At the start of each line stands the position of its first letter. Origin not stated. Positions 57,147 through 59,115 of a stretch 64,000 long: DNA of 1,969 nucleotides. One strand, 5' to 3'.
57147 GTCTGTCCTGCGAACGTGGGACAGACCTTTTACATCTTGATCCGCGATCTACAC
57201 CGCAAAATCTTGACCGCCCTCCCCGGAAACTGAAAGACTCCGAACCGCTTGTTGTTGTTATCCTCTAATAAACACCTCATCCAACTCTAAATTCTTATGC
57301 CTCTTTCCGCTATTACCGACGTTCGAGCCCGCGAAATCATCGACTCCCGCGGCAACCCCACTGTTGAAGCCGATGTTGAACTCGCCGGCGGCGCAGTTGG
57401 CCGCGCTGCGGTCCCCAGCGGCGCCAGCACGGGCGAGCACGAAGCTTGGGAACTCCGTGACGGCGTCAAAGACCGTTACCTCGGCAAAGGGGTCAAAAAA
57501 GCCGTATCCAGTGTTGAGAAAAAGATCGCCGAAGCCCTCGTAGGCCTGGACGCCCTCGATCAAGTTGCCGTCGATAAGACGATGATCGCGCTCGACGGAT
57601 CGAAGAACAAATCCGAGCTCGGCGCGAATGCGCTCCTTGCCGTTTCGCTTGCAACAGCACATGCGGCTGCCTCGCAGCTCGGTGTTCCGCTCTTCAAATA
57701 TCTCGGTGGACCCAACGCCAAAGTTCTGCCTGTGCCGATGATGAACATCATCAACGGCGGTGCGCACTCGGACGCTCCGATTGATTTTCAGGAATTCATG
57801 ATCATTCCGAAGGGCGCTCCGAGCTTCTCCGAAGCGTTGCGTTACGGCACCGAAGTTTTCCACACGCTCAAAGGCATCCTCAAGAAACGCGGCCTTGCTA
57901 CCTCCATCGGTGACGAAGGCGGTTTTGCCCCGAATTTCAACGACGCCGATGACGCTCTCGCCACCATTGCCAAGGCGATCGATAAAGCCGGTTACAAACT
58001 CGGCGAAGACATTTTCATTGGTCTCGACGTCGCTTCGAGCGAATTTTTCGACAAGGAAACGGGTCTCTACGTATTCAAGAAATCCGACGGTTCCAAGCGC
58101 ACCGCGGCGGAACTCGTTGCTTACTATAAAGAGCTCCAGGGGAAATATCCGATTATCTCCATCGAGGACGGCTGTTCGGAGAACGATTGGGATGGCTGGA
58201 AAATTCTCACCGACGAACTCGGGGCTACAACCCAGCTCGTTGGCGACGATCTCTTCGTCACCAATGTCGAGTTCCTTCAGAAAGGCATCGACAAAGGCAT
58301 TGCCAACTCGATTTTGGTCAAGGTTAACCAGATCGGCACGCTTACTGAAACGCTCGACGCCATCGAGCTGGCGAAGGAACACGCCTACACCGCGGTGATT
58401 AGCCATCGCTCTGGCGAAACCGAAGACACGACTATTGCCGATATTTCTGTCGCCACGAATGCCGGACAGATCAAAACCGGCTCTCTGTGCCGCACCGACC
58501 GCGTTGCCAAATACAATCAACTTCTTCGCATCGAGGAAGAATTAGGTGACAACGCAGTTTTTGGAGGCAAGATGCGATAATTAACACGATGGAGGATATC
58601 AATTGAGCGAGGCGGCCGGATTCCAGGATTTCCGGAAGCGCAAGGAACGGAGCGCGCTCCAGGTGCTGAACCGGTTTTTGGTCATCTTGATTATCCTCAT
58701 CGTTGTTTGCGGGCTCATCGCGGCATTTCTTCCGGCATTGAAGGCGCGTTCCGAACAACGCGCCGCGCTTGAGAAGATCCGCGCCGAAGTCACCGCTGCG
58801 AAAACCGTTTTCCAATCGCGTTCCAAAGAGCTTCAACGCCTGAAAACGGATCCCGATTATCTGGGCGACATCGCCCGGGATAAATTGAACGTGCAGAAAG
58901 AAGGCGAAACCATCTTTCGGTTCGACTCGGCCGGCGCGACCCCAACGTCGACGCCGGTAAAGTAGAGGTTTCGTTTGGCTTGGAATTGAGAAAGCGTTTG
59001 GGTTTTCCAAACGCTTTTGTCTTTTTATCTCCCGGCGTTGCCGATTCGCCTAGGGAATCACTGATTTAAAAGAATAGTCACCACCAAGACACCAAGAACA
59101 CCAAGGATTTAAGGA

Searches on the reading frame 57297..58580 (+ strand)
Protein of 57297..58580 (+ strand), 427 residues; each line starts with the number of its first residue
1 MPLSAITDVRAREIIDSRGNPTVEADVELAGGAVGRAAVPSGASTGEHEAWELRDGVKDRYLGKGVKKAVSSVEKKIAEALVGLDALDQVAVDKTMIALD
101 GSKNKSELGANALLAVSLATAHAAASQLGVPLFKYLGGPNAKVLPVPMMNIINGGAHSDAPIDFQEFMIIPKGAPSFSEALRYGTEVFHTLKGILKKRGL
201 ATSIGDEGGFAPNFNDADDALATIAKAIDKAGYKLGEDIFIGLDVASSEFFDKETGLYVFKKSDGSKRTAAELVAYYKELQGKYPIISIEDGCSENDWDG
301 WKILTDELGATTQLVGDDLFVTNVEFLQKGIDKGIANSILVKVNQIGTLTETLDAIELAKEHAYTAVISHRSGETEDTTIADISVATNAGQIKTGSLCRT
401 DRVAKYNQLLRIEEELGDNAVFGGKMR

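Call 28: find_encoding_contigs(protein=window:57297-58580:+, flank=10000, max_places=6)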
Protein window:57297-58580:+ (427 aa): no gene with exactly this product is on record in the collection.

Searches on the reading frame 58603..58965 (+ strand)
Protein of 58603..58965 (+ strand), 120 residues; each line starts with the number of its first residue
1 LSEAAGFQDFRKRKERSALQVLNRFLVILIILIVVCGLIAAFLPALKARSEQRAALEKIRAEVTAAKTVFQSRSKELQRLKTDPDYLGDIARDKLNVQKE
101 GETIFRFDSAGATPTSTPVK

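Call 48: find_encoding_contigs(protein=window:58603-58965:+, flank=10000, max_places=6)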
Protein window:58603-58965:+ (120 aa): no gene with exactly this product is on record in the collection.
